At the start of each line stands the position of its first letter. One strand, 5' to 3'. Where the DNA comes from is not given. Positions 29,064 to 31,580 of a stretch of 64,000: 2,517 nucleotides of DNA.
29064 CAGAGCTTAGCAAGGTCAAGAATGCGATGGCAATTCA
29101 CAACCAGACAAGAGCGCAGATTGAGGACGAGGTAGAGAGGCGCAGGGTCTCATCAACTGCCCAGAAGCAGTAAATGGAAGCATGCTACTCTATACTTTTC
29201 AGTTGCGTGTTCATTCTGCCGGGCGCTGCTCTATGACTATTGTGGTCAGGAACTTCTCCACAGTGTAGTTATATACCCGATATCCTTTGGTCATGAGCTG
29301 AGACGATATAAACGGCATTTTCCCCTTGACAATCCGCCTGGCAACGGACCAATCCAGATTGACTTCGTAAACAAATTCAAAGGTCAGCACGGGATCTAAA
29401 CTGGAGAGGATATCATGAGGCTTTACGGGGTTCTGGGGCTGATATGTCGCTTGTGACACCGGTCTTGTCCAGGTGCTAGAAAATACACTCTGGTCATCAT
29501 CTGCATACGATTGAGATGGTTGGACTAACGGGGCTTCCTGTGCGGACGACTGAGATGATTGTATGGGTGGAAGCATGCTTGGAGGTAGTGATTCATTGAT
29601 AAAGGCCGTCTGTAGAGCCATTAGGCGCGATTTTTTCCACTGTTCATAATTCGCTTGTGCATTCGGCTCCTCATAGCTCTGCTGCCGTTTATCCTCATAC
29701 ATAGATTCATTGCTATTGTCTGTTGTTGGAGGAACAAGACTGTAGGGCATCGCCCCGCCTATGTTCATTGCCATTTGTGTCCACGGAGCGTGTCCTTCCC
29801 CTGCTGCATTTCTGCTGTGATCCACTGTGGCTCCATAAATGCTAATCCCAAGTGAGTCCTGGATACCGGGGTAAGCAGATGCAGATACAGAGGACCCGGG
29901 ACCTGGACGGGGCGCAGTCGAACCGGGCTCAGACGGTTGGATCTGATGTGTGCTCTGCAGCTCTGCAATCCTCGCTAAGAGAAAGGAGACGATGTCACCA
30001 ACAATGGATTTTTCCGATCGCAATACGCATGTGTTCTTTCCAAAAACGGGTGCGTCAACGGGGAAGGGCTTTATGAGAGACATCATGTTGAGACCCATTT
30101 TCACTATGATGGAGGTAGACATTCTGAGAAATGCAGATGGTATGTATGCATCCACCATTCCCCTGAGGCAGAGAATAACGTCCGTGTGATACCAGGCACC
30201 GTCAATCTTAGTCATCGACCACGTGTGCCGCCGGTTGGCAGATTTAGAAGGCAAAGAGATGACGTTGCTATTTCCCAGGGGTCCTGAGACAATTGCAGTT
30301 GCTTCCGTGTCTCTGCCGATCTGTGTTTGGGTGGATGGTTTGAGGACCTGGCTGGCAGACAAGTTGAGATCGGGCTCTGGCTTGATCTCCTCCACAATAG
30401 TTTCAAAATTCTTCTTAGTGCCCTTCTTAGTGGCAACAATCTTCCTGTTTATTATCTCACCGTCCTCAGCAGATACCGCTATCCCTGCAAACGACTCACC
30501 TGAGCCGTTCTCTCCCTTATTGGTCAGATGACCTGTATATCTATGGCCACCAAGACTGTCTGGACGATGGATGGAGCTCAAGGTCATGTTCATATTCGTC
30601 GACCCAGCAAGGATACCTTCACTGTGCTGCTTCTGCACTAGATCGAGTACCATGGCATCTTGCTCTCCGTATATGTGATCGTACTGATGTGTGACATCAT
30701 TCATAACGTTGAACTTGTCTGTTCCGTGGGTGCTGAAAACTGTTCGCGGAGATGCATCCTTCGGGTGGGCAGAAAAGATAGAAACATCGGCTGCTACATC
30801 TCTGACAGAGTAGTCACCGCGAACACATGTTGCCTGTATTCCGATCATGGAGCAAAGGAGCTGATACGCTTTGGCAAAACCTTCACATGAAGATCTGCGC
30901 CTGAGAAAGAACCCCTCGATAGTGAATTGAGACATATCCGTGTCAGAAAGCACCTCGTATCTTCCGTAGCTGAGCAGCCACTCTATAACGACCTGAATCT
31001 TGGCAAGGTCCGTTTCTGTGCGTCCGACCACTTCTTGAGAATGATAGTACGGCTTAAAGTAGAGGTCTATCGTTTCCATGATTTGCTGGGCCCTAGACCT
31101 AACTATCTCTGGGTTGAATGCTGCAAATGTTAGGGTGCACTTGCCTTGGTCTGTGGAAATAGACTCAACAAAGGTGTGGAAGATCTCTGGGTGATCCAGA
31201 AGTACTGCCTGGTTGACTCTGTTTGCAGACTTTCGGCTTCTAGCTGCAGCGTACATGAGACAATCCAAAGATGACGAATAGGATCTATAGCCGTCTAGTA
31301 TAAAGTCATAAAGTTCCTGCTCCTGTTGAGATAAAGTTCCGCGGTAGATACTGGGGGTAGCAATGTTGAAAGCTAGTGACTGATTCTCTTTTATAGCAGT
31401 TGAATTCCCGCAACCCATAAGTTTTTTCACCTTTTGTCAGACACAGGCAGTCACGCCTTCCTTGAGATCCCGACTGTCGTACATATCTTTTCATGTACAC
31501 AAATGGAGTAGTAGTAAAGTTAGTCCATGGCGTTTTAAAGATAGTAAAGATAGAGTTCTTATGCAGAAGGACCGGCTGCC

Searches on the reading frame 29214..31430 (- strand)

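Call 74: search_protein_families(library=pfam, proteins=[window:29214-31430:-], max_evalue=0.001)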
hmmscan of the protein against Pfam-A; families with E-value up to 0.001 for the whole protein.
window:29214-31430:- (739 aa): 1 family
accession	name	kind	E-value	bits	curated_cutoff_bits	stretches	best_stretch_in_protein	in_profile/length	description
PF01841.26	Transglut_core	-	1.2e-06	29.2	23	1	132-211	5-83/108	Transglutaminase-like superfamily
